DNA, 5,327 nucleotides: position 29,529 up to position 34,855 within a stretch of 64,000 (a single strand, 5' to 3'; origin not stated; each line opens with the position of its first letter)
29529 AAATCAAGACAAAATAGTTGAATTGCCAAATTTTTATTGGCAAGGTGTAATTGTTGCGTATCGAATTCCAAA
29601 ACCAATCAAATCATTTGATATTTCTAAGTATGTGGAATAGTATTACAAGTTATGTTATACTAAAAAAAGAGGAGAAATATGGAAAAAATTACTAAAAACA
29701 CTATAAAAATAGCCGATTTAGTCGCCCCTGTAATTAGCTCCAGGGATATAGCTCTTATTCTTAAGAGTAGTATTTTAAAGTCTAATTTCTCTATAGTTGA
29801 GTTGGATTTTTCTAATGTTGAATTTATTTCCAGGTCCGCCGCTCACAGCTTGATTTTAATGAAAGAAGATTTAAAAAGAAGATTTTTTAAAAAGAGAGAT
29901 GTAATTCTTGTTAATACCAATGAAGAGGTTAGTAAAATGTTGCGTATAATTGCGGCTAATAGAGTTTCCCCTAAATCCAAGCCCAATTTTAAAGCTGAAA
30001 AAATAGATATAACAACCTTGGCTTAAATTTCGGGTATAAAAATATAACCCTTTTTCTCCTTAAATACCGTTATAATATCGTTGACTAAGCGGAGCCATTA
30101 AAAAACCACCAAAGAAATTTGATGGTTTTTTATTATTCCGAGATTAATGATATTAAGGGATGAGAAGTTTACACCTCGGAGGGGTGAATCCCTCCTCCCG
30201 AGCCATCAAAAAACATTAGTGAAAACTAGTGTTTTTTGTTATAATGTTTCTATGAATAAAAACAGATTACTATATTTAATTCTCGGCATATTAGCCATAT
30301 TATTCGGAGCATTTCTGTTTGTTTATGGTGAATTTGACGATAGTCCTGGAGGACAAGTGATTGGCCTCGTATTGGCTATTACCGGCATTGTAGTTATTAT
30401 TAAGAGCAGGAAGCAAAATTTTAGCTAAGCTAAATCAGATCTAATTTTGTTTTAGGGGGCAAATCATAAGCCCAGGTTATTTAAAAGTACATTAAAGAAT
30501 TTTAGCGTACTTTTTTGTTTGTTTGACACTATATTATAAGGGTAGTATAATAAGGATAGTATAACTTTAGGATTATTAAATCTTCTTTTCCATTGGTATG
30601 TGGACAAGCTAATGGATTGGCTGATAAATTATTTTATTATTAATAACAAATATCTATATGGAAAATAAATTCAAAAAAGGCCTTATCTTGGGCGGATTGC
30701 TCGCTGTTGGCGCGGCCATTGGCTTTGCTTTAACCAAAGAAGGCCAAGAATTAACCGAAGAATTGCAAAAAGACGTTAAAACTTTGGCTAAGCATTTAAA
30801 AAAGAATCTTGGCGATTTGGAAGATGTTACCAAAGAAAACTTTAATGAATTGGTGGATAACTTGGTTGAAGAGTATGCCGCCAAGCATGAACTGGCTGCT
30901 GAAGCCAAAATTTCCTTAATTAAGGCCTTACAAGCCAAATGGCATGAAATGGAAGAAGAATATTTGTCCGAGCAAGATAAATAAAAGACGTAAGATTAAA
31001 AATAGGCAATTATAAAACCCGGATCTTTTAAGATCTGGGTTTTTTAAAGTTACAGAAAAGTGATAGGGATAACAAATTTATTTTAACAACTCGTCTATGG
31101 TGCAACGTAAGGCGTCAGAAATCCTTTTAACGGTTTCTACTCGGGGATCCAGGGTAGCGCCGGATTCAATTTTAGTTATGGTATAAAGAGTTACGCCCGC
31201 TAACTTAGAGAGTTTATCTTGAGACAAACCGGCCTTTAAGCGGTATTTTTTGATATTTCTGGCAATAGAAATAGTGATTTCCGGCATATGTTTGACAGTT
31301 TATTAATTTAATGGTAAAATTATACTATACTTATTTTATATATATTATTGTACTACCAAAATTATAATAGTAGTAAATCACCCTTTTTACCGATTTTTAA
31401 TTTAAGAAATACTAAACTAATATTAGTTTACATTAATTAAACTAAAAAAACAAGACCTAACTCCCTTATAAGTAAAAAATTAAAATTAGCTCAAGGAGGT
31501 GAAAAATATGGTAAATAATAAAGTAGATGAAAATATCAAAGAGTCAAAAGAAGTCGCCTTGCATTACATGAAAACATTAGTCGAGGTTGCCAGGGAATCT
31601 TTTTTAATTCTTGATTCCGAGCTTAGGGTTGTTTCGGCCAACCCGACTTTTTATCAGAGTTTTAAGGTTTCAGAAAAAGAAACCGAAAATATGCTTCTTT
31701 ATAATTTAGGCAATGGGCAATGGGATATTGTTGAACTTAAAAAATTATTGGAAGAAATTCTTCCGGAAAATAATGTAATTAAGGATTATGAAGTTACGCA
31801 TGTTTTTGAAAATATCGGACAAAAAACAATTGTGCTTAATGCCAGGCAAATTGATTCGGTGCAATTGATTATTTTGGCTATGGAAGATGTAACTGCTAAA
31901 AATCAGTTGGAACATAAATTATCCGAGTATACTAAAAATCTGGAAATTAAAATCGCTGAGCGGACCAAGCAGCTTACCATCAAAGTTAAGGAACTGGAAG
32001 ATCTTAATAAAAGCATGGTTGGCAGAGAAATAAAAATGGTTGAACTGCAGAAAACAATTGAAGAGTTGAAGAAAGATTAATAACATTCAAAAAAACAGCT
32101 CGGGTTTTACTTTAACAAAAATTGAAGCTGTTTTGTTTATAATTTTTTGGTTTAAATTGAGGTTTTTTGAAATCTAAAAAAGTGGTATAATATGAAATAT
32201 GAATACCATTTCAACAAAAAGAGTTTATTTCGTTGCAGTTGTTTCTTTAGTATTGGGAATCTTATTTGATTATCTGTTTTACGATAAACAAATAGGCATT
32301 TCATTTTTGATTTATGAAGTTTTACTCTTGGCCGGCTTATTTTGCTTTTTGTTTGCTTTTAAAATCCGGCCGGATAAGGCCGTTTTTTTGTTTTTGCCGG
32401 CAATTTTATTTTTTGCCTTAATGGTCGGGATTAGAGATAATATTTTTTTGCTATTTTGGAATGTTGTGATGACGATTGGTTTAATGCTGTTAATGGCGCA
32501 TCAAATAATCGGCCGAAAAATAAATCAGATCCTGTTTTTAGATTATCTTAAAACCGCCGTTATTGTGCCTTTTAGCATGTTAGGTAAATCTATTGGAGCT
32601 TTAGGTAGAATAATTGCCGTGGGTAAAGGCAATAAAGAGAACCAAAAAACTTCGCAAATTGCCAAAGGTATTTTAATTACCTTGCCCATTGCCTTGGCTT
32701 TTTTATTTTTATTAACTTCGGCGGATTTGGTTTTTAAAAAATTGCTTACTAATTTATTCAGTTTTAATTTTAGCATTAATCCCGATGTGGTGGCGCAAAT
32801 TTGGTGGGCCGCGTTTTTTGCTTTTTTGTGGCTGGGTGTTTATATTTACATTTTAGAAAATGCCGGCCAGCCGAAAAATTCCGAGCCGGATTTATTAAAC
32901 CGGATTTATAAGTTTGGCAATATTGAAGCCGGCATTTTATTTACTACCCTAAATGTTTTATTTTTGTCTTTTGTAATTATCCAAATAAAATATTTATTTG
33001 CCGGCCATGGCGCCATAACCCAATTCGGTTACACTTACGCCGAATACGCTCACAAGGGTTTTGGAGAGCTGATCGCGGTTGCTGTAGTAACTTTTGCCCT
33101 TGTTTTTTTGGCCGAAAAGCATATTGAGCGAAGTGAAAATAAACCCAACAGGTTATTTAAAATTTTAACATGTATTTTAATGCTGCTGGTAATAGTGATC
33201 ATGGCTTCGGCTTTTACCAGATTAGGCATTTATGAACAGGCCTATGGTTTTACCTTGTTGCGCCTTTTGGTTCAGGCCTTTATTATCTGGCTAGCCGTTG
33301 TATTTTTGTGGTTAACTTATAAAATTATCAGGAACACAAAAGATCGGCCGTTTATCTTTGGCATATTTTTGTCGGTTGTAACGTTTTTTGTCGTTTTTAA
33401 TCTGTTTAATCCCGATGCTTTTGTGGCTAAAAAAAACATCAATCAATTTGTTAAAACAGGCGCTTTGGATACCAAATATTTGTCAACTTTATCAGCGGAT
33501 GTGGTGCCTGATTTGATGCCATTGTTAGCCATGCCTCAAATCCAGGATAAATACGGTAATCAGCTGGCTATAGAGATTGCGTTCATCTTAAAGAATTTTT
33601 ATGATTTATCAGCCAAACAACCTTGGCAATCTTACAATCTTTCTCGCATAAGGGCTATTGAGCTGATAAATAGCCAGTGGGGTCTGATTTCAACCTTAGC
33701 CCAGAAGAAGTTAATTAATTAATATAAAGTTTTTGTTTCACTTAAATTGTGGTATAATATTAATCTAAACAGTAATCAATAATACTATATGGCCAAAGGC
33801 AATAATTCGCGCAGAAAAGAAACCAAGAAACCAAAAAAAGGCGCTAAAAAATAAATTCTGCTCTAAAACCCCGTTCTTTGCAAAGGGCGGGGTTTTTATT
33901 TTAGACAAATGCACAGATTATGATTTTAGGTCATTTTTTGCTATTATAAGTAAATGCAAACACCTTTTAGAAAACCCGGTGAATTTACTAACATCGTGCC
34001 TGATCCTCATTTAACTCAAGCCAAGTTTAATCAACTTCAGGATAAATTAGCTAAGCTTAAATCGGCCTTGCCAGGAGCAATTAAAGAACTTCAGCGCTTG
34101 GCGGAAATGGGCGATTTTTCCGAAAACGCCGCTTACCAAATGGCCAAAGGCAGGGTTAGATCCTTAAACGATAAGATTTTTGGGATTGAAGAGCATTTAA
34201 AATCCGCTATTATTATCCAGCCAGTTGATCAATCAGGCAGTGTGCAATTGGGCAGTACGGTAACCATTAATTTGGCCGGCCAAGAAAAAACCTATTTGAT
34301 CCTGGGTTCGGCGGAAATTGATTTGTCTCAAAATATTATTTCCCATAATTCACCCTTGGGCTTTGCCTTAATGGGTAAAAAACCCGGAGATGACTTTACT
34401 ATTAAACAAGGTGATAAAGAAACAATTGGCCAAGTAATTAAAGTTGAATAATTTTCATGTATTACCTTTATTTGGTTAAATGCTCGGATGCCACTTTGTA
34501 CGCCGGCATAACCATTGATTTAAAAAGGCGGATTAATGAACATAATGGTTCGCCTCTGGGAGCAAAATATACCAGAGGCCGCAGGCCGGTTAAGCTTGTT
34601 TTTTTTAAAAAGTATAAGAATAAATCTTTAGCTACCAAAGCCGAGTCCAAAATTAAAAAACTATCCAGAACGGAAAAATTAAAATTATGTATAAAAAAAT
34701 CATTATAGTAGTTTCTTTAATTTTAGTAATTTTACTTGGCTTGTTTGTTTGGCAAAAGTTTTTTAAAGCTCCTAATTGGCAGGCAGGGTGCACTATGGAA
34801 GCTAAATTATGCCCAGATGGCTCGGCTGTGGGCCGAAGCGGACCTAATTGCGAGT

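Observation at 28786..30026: Orphan GHKL-ATPase plus STAS-like (DUF4325-like) two-gene module inside the repeat-bounded cassette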

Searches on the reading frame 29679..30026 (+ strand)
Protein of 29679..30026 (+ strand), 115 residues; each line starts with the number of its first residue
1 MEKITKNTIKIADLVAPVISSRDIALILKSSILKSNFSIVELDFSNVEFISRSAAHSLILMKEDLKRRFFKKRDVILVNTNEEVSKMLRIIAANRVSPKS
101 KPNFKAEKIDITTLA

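Call 3: search_protein_families(library=pfam, proteins=[window:29679-30026:+], max_evalue=1)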
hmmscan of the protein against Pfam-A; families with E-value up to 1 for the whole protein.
window:29679-30026:+ (115 aa): 3 families
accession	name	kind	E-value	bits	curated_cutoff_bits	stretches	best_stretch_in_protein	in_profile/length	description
PF01740.26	STAS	-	5.6e-06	26.5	22.6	1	29-95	32-95/106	STAS domain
PF14213.11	DUF4325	-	0.028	14.6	23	1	32-60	9-41/64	STAS-like domain of unknown function (DUF4325)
PF02794.22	HlyC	-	0.059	13.7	25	0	61-90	95-124/127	RTX toxin acyltransferase family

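Call 4: search_protein_families(library=padloc, proteins=[window:29679-30026:+], max_evalue=1)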
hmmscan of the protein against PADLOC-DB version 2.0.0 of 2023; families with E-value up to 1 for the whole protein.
window:29679-30026:+ (115 aa): 0 families

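Call 5: search_protein_families(library=ncbifam, proteins=[window:29679-30026:+], max_evalue=1)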
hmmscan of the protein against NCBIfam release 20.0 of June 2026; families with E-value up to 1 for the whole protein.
window:29679-30026:+ (115 aa): 2 families
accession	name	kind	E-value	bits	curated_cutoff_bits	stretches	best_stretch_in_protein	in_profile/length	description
TIGR00377.1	ant_ant_sig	superfamily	0.036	14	53.45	1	29-90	35-93/108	anti-sigma factor antagonist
NF003813.0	PRK05406.1-2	equivalog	0.083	12.2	392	1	20-99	121-209/252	5-oxoprolinase subunit PxpA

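Call 7: find_homologous_proteins(query=window:29679-30026:+, max_evalue=0.001)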
Query window:29679-30026:+ (115 aa): 41 proteins with E <= 0.001 among 48 candidates.
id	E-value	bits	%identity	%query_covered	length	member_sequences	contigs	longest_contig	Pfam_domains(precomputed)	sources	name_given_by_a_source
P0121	7.4e-57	207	93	100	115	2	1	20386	-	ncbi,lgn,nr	ncbi:MAG: STAS domain-containing protein [Candidatus Komeilibacteria bacterium]|nr:STAS domain-conta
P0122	1.6e-45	171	74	100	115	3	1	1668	-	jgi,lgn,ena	-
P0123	1.1e-42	162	70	100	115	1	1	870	-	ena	-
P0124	1.2e-41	159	71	99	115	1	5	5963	-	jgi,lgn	-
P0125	4.7e-33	131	61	99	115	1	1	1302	PF01740.27,PF13466.13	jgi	-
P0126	1.9e-32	129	60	99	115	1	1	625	PF01740.27,PF13466.13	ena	-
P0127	2.1e-32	129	57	99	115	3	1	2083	PF01740.27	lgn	-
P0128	2.1e-31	126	61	99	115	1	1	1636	PF01740.27,PF13466.13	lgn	-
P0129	7.0e-31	124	60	99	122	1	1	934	-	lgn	-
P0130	3.4e-30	122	57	99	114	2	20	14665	PF01740.27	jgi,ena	-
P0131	3.5e-30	122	54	99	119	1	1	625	-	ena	-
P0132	2.4e-29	119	56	100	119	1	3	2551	PF01740.27,PF13466.13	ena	-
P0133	5.6e-29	118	57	99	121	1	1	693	-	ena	-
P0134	7.3e-28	115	56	100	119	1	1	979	PF01740.27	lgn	-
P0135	8.6e-28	114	54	99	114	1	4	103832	-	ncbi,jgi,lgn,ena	-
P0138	8.5e-27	111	55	99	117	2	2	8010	PF01740.27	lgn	-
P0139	1.0e-26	111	56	100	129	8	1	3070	PF01740.27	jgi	-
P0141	8.5e-25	105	53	97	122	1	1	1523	PF01740.27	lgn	-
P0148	7.5e-24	102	56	95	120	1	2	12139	PF01740.27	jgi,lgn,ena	-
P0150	5.3e-23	99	55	92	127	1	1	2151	PF01740.27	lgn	-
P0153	1.4e-21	94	47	100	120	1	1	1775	PF01740.27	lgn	-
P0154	5.6e-21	92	53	80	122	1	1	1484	PF01740.27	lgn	-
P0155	3.5e-20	90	48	93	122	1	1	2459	PF01740.27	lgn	-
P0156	4.8e-20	89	49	98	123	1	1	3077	PF01740.27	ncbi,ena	-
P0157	5.7e-20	89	45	97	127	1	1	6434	PF01740.27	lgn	-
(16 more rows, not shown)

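Call 20: search_solved_structures(query=A2, max_evalue=10, show_alignments=4)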
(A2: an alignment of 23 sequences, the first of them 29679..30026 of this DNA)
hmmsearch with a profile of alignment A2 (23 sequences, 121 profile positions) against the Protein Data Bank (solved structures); distinct sequences matched with E-value up to 10: 4.
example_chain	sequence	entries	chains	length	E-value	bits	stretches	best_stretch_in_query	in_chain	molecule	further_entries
1sbo_A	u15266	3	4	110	0.087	16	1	8-96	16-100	Putative anti-sigma factor antagonist TM1442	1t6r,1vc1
8jiv_CH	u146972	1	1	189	0.31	14.2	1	33-59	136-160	Ribosomal protein L6 alpha-beta domain-containing protein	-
8ip8_FA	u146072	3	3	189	0.33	14.1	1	33-59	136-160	60S ribosomal protein uL6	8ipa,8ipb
7qiw_K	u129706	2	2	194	0.94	12.6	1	29-59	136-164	60S ribosomal protein uL6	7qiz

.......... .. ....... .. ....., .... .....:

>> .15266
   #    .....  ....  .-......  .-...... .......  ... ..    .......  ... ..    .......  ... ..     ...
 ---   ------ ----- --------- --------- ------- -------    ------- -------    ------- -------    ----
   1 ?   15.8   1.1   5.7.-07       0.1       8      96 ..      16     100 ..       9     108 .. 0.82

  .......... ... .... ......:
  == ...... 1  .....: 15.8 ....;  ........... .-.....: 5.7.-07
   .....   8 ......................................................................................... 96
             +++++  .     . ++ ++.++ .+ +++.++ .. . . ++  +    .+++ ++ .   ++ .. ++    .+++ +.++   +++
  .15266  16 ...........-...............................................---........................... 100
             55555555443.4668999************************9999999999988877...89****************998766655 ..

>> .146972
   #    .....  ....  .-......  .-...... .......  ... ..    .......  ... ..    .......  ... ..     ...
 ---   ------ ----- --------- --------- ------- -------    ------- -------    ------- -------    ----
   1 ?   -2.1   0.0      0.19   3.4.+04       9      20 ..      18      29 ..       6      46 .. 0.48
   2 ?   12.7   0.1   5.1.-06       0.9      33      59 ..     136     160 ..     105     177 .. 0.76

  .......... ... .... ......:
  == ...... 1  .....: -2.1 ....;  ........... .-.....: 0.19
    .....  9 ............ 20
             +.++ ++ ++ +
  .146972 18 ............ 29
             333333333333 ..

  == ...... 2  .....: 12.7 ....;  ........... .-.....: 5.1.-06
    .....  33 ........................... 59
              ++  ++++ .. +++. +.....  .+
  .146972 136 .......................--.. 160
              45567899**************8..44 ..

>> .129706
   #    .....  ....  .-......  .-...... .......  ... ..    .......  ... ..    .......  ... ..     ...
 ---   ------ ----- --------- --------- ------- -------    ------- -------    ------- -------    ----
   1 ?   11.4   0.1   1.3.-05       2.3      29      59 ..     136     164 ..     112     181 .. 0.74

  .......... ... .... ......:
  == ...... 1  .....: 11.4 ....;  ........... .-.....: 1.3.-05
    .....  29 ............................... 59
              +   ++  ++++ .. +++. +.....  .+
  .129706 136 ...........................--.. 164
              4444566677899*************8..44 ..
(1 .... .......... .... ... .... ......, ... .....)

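Call 21: search_protein_families(library=pfam, alignment_id=A2, max_evalue=0.1)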
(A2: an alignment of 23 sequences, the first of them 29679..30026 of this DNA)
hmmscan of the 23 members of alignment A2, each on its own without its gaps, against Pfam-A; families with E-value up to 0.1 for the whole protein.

A. member 1, window:29679-30026:+ (115 aa): 3 families
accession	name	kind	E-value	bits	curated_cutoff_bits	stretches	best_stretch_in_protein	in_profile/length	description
PF01740.26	STAS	-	5.6e-06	26.5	22.6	1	29-95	32-95/106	STAS domain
PF14213.11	DUF4325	-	0.028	14.6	23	1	32-60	9-41/64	STAS-like domain of unknown function (DUF4325)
PF02794.22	HlyC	-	0.059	13.7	25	0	61-90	95-124/127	RTX toxin acyltransferase family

B. families by the number of members that match (of 23 scanned): 9 families
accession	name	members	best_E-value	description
PF01740.26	STAS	22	7.3e-09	STAS domain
PF13466.11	STAS_2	12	0.0002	STAS domain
PF14213.11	DUF4325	10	0.00019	STAS-like domain of unknown function (DUF4325)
PF02794.22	HlyC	3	0.0099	RTX toxin acyltransferase family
PF00923.25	TAL_FSA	1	0.014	Transaldolase/Fructose-6-phosphate aldolase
PF22056.1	ORF239-like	1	0.019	ORF239-like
PF00318.25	Ribosomal_S2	1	0.019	Ribosomal protein S2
PF09274.16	ParG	1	0.02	ParG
PF13847.12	Methyltransf_31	1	0.032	Methyltransferase domain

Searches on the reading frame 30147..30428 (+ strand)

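Call 3: search_protein_families(library=pfam, proteins=[window:30147-30428:+], max_evalue=1)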
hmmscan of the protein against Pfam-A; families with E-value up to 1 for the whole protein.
window:30147-30428:+ (93 aa): 13 families
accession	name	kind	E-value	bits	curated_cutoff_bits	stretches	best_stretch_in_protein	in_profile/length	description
PF00746.26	Gram_pos_anchor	-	0.00032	21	20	1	40-59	17-36/43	LPXTG cell wall anchor motif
PF11381.13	DUF3185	-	0.0012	19.2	25.3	0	71-87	2-18/59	Protein of unknown function (DUF3185)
PF03729.18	DUF308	-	0.0015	19.2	25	1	36-59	50-73/73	Short repeat of unknown function (DUF308)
PF22765.1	DUF7010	-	0.0043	17.3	27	1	46-91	105-150/172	Family of unknown function (DUF7010)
PF09925.14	DUF2157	-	0.018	15.2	32.4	1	41-85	36-80/146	Predicted membrane protein (DUF2157)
PF14110.11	DUF4282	-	0.051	14.6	27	1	41-85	15-61/86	Domain of unknown function (DUF4282)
PF14023.12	Bestrophin-like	-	0.089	12.8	32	1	29-65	183-219/232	Bestrophin-like domain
PF11239.13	DUF3040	-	0.12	13.1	24.7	1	38-82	39-83/84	Protein of unknown function (DUF3040)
PF11188.13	DUF2975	-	0.12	12.8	27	1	39-83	60-105/130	Protein of unknown function (DUF2975)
PF11384.13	DUF3188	-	0.16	12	24.6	1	71-90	31-50/50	Protein of unknown function (DUF3188)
PF20712.2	CyanoTRADDas_TM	-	0.17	12.5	24.3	1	44-83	17-50/68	Cyanobacterial TRADD-N associated 2-Transmembrane domain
PF02656.20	DUF202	-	0.2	12.5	23.4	0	49-87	18-58/68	Domain of unknown function (DUF202)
PF23636.1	DUF7144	-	0.21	12.1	27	0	22-83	28-84/115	Domain of unknown function (DUF7144)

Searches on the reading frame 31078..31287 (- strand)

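Call 3: search_protein_families(library=pfam, proteins=[window:31078-31287:-], max_evalue=1)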
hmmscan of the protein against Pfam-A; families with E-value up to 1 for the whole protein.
window:31078-31287:- (69 aa): 6 families
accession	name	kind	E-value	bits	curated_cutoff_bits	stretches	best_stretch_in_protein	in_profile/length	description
PF01381.28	HTH_3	-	1.8e-14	53.9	23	1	12-67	1-55/55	Helix-turn-helix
PF13443.12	HTH_26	-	6.5e-09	36.3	22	1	11-69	1-59/63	Cro/C1-type HTH DNA-binding domain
PF12844.13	HTH_19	-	9.5e-09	35.5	30.2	1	10-68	2-59/64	Helix-turn-helix domain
PF13560.12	HTH_31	-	1.4e-08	35.3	27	1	9-66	3-60/64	Helix-turn-helix domain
PF20432.4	Xre-like-HTH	-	0.013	16.2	25.8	0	19-48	22-52/63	Antitoxin Xre-like helix-turn-helix domain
PF13413.12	HTH_25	-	0.074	13.3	24.6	1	13-43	3-33/62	Helix-turn-helix domain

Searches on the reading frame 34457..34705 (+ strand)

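Call 105: search_protein_families(library=pfam, proteins=[window:34457-34705:+], max_evalue=0.01)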
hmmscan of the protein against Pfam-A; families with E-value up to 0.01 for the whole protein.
window:34457-34705:+ (83 aa): 1 family
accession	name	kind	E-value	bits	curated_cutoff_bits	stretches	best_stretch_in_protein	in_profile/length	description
PF01541.30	GIY-YIG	-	1.1e-17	64.5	22.6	1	1-75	1-77/78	GIY-YIG catalytic domain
